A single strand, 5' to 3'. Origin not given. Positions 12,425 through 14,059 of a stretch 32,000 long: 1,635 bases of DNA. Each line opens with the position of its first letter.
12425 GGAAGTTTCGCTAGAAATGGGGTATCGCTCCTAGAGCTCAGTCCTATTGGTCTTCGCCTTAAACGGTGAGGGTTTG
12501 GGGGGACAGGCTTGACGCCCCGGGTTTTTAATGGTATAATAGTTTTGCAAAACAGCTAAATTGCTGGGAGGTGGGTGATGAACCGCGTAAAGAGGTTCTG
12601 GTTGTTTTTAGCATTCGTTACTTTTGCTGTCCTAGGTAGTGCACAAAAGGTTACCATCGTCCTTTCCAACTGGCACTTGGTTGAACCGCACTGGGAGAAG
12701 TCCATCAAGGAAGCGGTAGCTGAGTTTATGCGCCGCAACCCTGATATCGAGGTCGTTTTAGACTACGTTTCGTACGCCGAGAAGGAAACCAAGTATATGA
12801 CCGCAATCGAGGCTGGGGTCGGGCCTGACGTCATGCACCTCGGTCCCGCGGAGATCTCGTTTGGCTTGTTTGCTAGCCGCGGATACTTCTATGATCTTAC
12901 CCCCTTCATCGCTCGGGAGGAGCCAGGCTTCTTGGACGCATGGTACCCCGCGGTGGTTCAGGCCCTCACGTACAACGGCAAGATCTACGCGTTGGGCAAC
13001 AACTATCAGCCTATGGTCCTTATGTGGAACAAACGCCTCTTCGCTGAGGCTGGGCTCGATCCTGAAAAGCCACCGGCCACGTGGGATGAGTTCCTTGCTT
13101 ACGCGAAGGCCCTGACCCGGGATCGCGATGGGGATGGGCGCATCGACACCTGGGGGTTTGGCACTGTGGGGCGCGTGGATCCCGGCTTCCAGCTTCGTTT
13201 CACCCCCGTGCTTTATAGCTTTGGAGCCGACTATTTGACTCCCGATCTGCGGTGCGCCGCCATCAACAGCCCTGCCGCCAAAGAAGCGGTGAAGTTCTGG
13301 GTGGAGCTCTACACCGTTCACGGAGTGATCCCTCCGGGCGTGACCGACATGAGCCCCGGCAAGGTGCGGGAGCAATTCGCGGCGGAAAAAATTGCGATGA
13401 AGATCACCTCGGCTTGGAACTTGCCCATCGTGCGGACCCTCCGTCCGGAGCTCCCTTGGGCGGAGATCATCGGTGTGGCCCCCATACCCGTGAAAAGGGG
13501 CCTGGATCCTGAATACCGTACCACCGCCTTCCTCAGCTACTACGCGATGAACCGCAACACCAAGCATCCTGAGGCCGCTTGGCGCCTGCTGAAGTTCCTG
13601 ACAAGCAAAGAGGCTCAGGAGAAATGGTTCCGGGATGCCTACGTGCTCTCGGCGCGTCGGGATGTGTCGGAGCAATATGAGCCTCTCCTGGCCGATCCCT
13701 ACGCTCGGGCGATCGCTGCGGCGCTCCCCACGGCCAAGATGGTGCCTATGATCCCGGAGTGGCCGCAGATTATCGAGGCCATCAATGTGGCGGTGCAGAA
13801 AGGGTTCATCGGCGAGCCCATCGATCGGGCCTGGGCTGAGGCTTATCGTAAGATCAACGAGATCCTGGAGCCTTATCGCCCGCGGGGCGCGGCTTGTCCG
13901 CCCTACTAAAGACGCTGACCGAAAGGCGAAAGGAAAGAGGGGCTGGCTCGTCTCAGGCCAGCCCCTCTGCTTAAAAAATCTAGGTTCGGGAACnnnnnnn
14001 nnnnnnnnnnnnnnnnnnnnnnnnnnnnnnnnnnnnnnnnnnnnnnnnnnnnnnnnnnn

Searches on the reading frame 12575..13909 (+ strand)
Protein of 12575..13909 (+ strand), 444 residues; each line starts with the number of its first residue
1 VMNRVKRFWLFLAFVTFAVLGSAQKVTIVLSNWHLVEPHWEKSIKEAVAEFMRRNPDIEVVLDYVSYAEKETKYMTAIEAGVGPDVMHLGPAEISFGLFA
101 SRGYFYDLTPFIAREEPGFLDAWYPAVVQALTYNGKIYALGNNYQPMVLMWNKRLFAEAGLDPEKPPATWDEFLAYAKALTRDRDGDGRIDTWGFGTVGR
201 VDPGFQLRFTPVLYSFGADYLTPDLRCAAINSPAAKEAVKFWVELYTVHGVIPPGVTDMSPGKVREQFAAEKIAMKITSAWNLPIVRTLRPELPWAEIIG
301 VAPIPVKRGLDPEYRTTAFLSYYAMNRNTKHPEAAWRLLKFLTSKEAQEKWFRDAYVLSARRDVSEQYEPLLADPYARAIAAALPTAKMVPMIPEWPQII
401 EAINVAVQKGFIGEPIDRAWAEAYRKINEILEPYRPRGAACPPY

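Call 3: search_protein_families(library=pfam, proteins=[window:12575-13909:+])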
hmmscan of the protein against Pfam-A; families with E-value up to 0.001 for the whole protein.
window:12575-13909:+ (444 aa): 2 families
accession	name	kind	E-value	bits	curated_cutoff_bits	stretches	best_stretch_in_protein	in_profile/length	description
PF01547.30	SBP_bac_1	-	1.1e-41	144.3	26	1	42-349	6-307/307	Bacterial extracellular solute-binding protein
PF13416.11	SBP_bac_8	-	4.2e-36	125.6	27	1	46-366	1-267/279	Bacterial extracellular solute-binding protein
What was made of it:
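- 12575..13909 (+): CUT1 extracellular solute-binding protein. The probable true start is the ATG at 12578. PF01547 and PF13416 (call 3).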

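Call 4: search_protein_families(library=ncbifam, proteins=[window:12575-13909:+])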
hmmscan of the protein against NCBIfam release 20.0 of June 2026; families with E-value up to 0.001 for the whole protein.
window:12575-13909:+ (444 aa): 7 families
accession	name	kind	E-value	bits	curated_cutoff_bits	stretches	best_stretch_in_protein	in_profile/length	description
NF053763.1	ABCarbgalBndGanS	equivalog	5.9e-11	41.8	700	1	41-409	50-392/420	galactooligosaccharide ABC transporter substrate-binding protein GanS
NF008211.0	PRK10974.1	equivalog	2.1e-10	39.7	411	1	12-182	12-183/439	sn-glycerol-3-phosphate ABC transporter substrate-binding protein UgpB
NF007011.0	PRK09474.1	equivalog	2.7e-08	33.1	291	1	69-423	68-390/396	maltose/maltodextrin ABC transporter substrate-binding protein MalE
TIGR03851.1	chitin_NgcE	equivalog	1.9e-07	30.4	399.65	1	76-180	86-193/450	N-acetylglucosamine/diacetylchitobiose ABC transporter substrate-binding protein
TIGR03850.1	bind_CPR_0540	equivalog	3.5e-06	25.9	299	1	120-181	130-192/437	carbohydrate ABC transporter substrate-binding protein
NF040930.1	ABC_arch_GlcS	equivalog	6.9e-05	21.9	500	1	42-161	13-138/444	glucose ABC transporter substrate-binding protein GlcS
NF011620.1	PRK15046.1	equivalog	7e-05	21.7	310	1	315-404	244-326/334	2-aminoethylphosphonate ABC transporter substrate-binding protein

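Call 7: search_solved_structures(query=window:12575-13909:+, max_evalue=0.00001)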
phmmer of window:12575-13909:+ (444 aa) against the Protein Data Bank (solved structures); distinct sequences matched with E-value up to 0.00001: 429 (the best 60 are shown).
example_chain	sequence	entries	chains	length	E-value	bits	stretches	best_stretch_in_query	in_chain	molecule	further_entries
5ci5_A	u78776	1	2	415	9e-33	116.8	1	63-431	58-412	Extracellular solute-binding protein family 1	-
4qrz_A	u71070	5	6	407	2.4e-28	102.2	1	46-420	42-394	ABC-TYPE SUGAR TRANSPORTER | ABC transporter, substrate binding protein (Sugar)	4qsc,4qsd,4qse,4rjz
6ffl_A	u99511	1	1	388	1.7e-22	83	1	31-422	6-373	Maltose/maltodextrin transport permease homologue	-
5f7v_A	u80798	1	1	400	4e-22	81.7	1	34-415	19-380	Lmo0181 protein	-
8art_A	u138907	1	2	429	1.3e-21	80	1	43-405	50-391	Putative secreted maltose-binding protein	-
6rjy_A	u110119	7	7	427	2.4e-20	75.9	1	36-283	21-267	Arabino-oligosaccharids-binding protein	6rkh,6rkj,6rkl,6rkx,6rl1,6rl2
1eu8_A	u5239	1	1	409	1.1e-19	73.7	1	45-432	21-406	TREHALOSE/MALTOSE BINDING PROTEIN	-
4r9f_A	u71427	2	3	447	5.6e-19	71.3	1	25-347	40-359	MBP1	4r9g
6dtq_A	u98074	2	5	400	3.2e-18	68.8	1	44-355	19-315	maltose-binding protein MalE3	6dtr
5ysb_A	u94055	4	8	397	5.7e-18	68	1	31-403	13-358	Lin1841 protein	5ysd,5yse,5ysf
4zza_A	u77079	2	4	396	3e-17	65.6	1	44-355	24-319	Sugar binding protein of ABC transporter system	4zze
4zs9_A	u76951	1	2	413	3.2e-17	65.5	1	44-354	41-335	Sugar binding protein of ABC transporter system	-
5iai_A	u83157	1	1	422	4.1e-17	65.2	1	48-414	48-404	Sugar ABC transporter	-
7bvt_A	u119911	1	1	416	6.6e-17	64.5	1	132-252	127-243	Hypothetical sugar ABC-transporter sugar binding protein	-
3uor_A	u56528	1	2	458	8e-17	64.2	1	44-433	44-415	ABC transporter sugar binding protein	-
4rya_A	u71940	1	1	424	1.5e-09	40.3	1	47-346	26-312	ABC transporter substrate binding protein (Sorbitol)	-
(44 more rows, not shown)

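Call 9: find_related_loci(query=window:12575-13909:+, collection=genome_contigs, flank=10000)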
Query window:12575-13909:+ (444 aa) in genome_contigs; peptide patterns used: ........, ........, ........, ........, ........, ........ (x = any residue, [..] = any of these).
35 stretches matched a pattern; 4 encode a relative of the query (tblastn E <= 1e-3); 3 distinct loci.
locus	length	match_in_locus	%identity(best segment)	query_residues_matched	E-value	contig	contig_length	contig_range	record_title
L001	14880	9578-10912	69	3-444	0e+0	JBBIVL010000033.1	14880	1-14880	MAG: Candidatus Bipolaricaulota bacterium isolate PGS172224_bin_76 NODE_1007_length_14880_cov_4.820169, whole genome sho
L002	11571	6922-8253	74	5-444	0e+0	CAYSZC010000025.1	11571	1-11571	MAG TPA_asm: uncultured Thermotogaceae bacterium isolate binchicken_co247_17 genome assembly, contig: NODE_385_length_11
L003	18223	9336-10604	77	22-444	0e+0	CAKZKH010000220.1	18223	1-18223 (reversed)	MAG TPA_asm: uncultured bacterium isolate SRR5214706_bin.48_CONCOCT_v1.1_MAG genome assembly, contig: ERZ1744544.1597, w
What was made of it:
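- Tried and rejected: The single genome-collection scan had already been spent on the binding protein (call 9).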

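Call 14: search_protein_families(library=pfam, proteins=[L001:3880-5046:+, L001:5126-6010:+, L001:6007-7047:+, L001:7011-7862:+, L001:7819-8562:+, L001:8575-9333:-, L003:3376-4701:+, L003:4776-5660:+, L003:7424-8212:+, L003:8209-8937:-])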
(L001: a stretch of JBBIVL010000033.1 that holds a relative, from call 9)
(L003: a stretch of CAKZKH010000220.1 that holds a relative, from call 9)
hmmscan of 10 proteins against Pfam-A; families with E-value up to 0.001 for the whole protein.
L001:3880-5046:+ (388 aa): 3 families
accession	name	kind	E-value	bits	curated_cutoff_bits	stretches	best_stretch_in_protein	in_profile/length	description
PF13458.12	Peripla_BP_6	-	8.8e-54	183.9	31.7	1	33-359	1-328/343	Periplasmic binding protein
PF01094.35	ANF_receptor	-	3.5e-23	82.6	25.4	1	55-361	4-341/353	Receptor family ligand binding region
PF13433.12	Peripla_BP_5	-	3.7e-23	82.6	27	2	34-108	1-75/363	Periplasmic binding protein domain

L001:5126-6010:+ (294 aa): 1 family
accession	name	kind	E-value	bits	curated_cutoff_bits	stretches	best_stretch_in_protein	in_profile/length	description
PF02653.21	BPD_transp_2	-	1.1e-25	90.7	26.8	1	10-278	2-269/269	Branched-chain amino acid transport system / permease component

L001:6007-7047:+ (346 aa): 1 family
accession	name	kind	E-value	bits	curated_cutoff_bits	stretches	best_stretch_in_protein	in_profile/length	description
PF02653.21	BPD_transp_2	-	1.5e-45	155.9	26.8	1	44-309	2-269/269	Branched-chain amino acid transport system / permease component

L001:7011-7862:+ (283 aa): 3 families
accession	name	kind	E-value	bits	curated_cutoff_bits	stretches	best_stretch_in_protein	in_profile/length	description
PF00005.33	ABC_tran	-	4.5e-27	95.8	25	1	33-192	2-136/137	ABC transporter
PF12399.14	BCA_ABC_TP_C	-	1.3e-11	44.3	25.5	1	242-265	1-24/27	Branched-chain amino acid ATP-binding cassette transporter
PF13304.12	AAA_21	-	0.00096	19.7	27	0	161-195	234-271/304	AAA domain, putative AbiEii toxin, Type IV TA system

L001:7819-8562:+ (247 aa): 3 families
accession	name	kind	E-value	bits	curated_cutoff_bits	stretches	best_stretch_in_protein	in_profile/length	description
PF00005.33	ABC_tran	-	2.4e-26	93.4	25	1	27-172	2-136/137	ABC transporter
PF13304.12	AAA_21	-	4.3e-09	37.3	27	1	38-63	1-26/304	AAA domain, putative AbiEii toxin, Type IV TA system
PF02463.25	SMC_N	-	0.00082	19.3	40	0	35-156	23-148/220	RecF/RecN/SMC N terminal domain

L001:8575-9333:- (252 aa): 1 family
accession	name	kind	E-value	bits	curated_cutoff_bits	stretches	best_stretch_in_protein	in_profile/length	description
PF02633.19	Creatininase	-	5.9e-57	193.3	31.3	1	11-235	5-235/238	Creatinine amidohydrolase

L003:3376-4701:+ (441 aa): 3 families
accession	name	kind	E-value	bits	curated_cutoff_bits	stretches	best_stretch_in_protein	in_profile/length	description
PF13458.12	Peripla_BP_6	-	1.6e-52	179.7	31.7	1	86-412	1-328/343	Periplasmic binding protein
PF01094.35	ANF_receptor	-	3.2e-22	79.5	25.4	1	108-422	4-350/353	Receptor family ligand binding region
PF13433.12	Peripla_BP_5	-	1.5e-21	77.4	27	2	87-164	1-78/363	Periplasmic binding protein domain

L003:4776-5660:+ (294 aa): 1 family
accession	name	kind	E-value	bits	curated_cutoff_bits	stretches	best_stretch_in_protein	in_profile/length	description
PF02653.21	BPD_transp_2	-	4e-26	92.2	26.8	1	10-278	2-269/269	Branched-chain amino acid transport system / permease component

L003:7424-8212:+ (262 aa): 3 families
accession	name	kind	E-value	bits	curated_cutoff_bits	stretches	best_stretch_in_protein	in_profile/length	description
PF00005.33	ABC_tran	-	3.4e-28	99.4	25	1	41-187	1-136/137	ABC transporter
PF13304.12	AAA_21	-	1.2e-09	39.2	27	1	54-141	2-106/304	AAA domain, putative AbiEii toxin, Type IV TA system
PF02463.25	SMC_N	-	0.00057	19.8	40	0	52-171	25-148/220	RecF/RecN/SMC N terminal domain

L003:8209-8937:- (242 aa): 1 family
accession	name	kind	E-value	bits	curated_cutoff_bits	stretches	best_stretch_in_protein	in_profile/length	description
PF02633.19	Creatininase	-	1.1e-55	189.1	31.3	1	8-237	2-238/238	Creatinine amidohydrolase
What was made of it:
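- Tried and rejected: They are a Liv-type amino-acid ABC system and a creatininase-family protein (call 14).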

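Call 15: search_protein_families(library=pfam, proteins=[L002:271-1788:+, L002:1844-2749:+, L002:2455-3594:+, L002:3375-5114:+, L002:5015-6139:+, L002:6136-6843:+, L003:6661-7482:+, L003:4937-6697:+])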
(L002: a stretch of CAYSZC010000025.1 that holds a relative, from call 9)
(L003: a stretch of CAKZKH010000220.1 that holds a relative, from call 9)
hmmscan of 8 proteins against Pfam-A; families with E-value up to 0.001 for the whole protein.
L002:271-1788:+ (505 aa): 2 families
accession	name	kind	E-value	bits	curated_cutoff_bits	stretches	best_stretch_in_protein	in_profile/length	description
PF01547.30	SBP_bac_1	-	7.1e-26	92.3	26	1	60-388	11-305/307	Bacterial extracellular solute-binding protein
PF13416.11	SBP_bac_8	-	1.8e-17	64.5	27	1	69-405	9-263/279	Bacterial extracellular solute-binding protein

L002:1844-2749:+ (301 aa): 1 family
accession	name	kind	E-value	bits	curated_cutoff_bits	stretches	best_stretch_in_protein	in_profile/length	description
PF00528.27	BPD_transp_1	-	6.8e-21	75.3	26.4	1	92-295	3-182/184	Binding-protein-dependent transport system inner membrane component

L002:2455-3594:+ (379 aa): 1 family
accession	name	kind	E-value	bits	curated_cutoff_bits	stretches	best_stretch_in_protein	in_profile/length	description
PF00528.27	BPD_transp_1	-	2.6e-13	50.6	26.4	1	212-374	20-182/184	Binding-protein-dependent transport system inner membrane component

L002:3375-5114:+ (579 aa): 2 families
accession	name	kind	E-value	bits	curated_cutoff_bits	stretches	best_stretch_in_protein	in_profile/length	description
PF00370.27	FGGY_N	-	4e-62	210.4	28.8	1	82-324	2-244/245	FGGY family of carbohydrate kinases, N-terminal domain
PF02782.22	FGGY_C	-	3.2e-37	128.7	27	1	335-520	2-197/198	FGGY family of carbohydrate kinases, C-terminal domain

L002:5015-6139:+ (374 aa): 1 family
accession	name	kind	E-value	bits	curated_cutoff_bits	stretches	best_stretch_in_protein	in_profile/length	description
PF00248.27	Aldo_ket_red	-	1.3e-77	261.1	24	1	53-352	1-289/291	Aldo/keto reductase family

L002:6136-6843:+ (235 aa): 0 families

L003:6661-7482:+ (273 aa): 4 families
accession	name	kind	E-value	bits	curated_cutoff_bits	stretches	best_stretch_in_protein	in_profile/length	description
PF00005.33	ABC_tran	-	3.6e-27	96.1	25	1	33-192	2-136/137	ABC transporter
PF12399.14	BCA_ABC_TP_C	-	3.1e-12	46.3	25.5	1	242-265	1-24/27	Branched-chain amino acid ATP-binding cassette transporter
PF13304.12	AAA_21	-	3.3e-05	24.5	27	0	44-59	1-16/304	AAA domain, putative AbiEii toxin, Type IV TA system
PF02463.25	SMC_N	-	0.00029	20.8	40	0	42-56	24-38/220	RecF/RecN/SMC N terminal domain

L003:4937-6697:+ (586 aa): 1 family
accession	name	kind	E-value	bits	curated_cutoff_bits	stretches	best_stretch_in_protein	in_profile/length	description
PF02653.21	BPD_transp_2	-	4.9e-44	150.9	26.8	1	284-549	2-269/269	Branched-chain amino acid transport system / permease component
